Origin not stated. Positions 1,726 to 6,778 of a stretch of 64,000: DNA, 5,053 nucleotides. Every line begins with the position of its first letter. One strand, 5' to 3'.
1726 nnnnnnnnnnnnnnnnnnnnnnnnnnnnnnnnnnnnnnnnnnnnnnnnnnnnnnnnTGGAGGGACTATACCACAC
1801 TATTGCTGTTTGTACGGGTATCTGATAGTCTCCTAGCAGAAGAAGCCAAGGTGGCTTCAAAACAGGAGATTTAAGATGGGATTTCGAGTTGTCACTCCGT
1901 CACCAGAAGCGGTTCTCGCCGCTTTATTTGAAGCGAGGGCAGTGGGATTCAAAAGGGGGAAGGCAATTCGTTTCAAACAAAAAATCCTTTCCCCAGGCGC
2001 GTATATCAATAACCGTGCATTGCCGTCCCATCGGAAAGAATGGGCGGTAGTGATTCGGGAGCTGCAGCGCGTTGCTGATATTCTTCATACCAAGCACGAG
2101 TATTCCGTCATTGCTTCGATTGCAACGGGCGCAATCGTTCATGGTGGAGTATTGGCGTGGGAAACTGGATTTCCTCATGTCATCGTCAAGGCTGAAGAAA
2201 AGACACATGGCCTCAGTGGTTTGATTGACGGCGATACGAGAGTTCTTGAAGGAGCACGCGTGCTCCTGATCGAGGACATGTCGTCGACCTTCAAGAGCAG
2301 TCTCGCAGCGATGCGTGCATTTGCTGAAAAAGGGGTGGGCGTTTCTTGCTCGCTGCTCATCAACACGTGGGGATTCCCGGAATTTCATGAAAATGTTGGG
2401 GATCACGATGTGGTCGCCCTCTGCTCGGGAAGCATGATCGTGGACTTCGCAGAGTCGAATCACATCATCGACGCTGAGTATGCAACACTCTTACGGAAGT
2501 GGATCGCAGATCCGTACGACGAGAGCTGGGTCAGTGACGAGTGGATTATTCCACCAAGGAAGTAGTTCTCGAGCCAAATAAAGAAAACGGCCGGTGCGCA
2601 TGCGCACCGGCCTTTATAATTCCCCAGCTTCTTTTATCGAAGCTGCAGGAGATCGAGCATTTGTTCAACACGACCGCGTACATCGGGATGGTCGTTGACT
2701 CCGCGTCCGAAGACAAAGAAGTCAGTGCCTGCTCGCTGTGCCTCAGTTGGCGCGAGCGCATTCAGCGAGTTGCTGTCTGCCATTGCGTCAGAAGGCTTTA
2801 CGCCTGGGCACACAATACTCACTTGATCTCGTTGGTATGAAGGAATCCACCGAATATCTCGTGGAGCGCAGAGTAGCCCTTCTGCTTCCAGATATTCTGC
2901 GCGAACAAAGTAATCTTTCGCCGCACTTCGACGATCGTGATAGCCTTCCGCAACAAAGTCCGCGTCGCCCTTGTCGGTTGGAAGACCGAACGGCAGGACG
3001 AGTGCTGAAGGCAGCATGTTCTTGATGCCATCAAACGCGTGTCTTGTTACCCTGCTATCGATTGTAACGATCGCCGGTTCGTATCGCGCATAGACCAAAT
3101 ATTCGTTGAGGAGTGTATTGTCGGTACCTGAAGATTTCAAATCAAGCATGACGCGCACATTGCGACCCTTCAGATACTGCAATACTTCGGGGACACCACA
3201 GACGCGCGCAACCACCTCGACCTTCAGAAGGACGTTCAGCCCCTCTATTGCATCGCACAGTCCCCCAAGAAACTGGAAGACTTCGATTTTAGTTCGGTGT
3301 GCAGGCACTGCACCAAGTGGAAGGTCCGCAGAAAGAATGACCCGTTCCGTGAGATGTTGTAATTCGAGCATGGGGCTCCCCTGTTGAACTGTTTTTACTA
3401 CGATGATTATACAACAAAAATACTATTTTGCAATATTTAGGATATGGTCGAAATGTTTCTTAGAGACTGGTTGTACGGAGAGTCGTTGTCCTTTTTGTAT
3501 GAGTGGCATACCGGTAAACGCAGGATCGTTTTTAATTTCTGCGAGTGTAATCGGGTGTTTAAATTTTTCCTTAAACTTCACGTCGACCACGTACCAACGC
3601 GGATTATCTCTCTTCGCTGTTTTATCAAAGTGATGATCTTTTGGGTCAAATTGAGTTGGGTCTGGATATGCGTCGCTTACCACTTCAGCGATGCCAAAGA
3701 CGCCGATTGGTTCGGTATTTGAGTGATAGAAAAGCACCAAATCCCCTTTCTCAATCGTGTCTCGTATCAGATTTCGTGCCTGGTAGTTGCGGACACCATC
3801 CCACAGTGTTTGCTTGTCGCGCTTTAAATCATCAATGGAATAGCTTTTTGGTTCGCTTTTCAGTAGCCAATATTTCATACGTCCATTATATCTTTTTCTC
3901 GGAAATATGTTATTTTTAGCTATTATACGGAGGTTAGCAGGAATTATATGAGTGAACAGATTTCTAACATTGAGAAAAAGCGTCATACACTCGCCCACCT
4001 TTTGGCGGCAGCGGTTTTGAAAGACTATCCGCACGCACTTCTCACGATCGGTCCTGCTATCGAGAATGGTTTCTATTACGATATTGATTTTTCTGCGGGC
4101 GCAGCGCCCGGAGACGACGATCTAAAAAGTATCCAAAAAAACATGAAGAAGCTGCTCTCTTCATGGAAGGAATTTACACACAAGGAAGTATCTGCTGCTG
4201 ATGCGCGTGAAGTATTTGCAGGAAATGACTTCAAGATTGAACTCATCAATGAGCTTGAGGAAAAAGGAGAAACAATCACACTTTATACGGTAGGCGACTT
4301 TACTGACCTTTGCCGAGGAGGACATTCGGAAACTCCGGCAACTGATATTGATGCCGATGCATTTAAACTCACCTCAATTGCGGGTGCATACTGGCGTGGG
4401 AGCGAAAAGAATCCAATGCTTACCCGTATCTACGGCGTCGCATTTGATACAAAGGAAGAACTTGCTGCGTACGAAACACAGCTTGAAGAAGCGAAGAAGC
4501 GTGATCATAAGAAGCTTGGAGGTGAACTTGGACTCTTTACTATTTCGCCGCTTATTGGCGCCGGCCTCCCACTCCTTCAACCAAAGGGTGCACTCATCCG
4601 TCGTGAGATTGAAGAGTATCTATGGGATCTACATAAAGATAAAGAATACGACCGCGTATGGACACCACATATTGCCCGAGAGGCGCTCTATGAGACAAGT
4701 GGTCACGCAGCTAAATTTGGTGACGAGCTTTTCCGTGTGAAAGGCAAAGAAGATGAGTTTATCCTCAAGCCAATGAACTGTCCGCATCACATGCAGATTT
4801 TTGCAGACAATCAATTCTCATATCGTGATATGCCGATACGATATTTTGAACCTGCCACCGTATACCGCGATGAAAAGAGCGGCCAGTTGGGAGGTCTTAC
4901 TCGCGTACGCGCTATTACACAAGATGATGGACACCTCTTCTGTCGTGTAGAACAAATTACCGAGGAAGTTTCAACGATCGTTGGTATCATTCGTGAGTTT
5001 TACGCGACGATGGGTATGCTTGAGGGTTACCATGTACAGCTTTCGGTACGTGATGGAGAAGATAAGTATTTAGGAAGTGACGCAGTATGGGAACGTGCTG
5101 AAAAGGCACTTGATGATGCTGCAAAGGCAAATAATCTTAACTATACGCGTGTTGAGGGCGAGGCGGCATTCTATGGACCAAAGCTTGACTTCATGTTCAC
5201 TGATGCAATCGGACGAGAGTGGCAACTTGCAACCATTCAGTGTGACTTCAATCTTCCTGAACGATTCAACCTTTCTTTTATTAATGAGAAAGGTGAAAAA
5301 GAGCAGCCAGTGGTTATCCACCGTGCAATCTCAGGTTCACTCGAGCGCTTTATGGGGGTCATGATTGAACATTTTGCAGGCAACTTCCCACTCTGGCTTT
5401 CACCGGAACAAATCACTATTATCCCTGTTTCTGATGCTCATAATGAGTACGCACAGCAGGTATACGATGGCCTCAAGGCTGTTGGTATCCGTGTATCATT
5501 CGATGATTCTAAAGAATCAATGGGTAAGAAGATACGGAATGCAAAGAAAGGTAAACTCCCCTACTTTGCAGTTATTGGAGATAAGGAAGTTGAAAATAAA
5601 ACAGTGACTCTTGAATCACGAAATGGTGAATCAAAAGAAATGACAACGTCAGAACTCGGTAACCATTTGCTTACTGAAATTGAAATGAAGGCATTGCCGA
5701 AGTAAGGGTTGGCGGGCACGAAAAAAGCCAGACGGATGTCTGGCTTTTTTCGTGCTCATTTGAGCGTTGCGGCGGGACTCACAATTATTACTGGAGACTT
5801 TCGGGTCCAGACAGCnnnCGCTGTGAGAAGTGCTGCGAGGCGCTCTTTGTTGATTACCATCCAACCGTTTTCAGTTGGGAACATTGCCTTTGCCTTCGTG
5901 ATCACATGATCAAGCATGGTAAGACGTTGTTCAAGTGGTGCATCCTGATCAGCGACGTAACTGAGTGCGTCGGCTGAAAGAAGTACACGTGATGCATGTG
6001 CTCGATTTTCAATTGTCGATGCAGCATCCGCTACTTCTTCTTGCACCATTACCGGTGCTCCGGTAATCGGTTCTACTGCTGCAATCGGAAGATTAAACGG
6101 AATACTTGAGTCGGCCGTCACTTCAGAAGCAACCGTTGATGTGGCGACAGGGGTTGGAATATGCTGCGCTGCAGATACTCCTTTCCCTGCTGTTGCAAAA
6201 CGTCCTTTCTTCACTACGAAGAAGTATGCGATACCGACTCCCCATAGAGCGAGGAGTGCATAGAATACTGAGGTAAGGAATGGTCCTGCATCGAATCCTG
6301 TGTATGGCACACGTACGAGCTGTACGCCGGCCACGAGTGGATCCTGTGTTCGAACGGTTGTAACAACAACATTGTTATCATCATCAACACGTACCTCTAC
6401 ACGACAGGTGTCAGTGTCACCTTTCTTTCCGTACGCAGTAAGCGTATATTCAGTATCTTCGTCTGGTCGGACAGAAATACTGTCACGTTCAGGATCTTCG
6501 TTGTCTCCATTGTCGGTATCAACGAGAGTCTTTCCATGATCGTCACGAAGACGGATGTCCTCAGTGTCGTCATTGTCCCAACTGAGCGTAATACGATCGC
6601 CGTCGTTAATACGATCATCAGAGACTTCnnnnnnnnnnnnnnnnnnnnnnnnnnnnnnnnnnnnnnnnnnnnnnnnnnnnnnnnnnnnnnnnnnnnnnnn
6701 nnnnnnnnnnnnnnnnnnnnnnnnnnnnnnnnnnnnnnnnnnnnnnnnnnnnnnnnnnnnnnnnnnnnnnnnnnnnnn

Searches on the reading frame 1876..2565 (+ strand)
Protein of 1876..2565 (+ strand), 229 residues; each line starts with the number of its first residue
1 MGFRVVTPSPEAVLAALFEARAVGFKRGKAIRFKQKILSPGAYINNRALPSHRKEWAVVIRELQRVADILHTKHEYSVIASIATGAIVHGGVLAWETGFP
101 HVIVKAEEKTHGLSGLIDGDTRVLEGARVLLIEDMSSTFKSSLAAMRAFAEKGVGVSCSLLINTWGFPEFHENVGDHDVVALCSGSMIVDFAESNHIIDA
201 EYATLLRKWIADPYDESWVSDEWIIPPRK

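Call 23: search_protein_families(library=pfam, proteins=[window:1876-2565:+], max_evalue=0.001)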
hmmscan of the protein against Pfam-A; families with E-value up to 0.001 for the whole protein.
window:1876-2565:+ (229 aa): 1 family
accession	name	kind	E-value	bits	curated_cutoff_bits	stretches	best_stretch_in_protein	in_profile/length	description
PF00156.33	Pribosyltran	-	0.00016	21.4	26.3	1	63-154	12-115/158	Phosphoribosyl transferase domain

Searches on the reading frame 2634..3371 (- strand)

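Call 23: search_protein_families(library=pfam, proteins=[window:2634-3371:-], max_evalue=0.001)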
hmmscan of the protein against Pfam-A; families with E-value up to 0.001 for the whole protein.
window:2634-3371:- (245 aa): 1 family
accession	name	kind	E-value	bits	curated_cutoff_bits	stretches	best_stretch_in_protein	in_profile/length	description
PF00215.30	OMPdecase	-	4.1e-06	27.3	27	1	61-237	41-220/221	Orotidine 5'-phosphate decarboxylase / HUMPS family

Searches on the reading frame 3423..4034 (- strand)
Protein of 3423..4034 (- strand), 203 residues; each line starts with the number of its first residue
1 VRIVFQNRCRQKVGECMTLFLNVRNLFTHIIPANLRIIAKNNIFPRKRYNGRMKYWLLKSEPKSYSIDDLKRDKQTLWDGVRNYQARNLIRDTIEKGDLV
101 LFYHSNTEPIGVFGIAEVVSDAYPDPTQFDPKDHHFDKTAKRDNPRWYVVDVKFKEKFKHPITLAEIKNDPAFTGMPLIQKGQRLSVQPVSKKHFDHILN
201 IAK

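Call 23: search_protein_families(library=pfam, proteins=[window:3423-4034:-], max_evalue=0.001)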
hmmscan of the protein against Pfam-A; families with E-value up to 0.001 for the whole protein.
window:3423-4034:- (203 aa): 1 family
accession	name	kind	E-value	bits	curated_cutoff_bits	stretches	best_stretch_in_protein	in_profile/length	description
PF01878.24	EVE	-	3.5e-59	199.4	23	1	54-200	1-144/145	EVE domain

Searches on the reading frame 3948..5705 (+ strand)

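Call 23: search_protein_families(library=pfam, proteins=[window:3948-5705:+], max_evalue=0.001)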
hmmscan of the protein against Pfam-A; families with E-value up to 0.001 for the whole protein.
window:3948-5705:+ (585 aa): 3 families
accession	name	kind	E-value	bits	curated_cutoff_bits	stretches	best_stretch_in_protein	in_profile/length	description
PF00587.30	tRNA-synt_2b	-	2.1e-45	155.4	29.3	1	262-476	1-179/179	tRNA synthetase class II core domain (G, H, P, S and T)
PF03129.25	HGTP_anticodon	-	1.6e-22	79.9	21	1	488-572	1-89/94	Anticodon binding domain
PF07973.19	tRNA_SAD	-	5.2e-07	30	24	1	110-162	1-44/44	Threonyl and Alanyl tRNA synthetase second additional domain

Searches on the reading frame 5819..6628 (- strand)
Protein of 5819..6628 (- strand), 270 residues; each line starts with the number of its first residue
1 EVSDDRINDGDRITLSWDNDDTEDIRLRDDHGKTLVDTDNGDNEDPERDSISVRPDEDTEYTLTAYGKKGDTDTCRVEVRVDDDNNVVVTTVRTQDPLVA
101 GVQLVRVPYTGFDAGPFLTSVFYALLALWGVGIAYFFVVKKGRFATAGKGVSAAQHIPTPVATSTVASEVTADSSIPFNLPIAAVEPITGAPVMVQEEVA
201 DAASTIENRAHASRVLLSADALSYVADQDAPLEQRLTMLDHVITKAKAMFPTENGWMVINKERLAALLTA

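Call 46: search_protein_representatives(protein=window:5819-6628:-)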
Query: 270 residues. Proteins with E-value up to 0.001 (for the whole library): 766; up to 1e-10: 389; up to 1e-30: 199. The best 150 are listed.
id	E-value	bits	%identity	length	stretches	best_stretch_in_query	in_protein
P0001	5.2e-182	619.3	63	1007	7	1-270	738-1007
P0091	2.1e-86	306.0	46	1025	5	1-267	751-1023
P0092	1.1e-78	280.7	44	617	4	2-267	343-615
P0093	2.5e-72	259.9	51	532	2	1-267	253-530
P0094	9.4e-70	251.5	44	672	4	1-267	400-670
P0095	8.6e-69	248.3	45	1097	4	2-268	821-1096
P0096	7.2e-66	238.7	47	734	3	2-267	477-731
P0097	1.9e-63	230.8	42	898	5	2-268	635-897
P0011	3.0e-63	230.1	43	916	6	2-176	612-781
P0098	1.1e-62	228.3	45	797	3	1-268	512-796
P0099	1.9e-62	227.5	44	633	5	1-268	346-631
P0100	8.0e-60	218.9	42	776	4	3-268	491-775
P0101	8.6e-60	218.8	38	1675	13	3-151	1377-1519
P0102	2.2e-59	217.5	46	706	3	2-268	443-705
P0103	8.1e-59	215.6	42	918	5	1-169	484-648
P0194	4.1e-43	164.2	46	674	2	2-268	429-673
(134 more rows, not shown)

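Call 50: search_protein_families(library=ncbifam, proteins=[P0194, P0096], max_evalue=0.01)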
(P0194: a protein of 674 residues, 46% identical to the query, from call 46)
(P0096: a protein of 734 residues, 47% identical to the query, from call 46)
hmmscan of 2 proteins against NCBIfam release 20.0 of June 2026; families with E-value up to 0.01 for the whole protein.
P0194 (674 aa): 0 families

P0096 (734 aa): 1 family
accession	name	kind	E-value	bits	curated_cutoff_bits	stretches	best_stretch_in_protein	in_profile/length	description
NF038112.1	myxo_dep_M36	subfamily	1.2e-07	29.3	1500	1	321-557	1314-1565/1604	myxosortase-dependent M36 family metallopeptidase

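Call 51: search_protein_families(library=pfam, proteins=[P0194, P0096, window:5819-6628:-], max_evalue=0.01)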
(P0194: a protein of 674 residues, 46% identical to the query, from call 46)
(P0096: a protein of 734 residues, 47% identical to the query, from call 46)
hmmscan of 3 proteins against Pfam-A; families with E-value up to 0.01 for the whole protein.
P0194 (674 aa): 0 families

P0096 (734 aa): 1 family
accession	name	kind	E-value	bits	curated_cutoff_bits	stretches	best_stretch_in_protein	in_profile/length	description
PF08402.16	TOBE_2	-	0.00016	22.1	21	0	376-411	32-69/76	TOBE domain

window:5819-6628:- (270 aa): 1 family
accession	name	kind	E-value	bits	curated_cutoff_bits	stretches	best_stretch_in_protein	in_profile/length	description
PF04151.21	PPC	-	0.0057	17.9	25.9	0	8-67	10-70/70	Bacterial pre-peptidase C-terminal domain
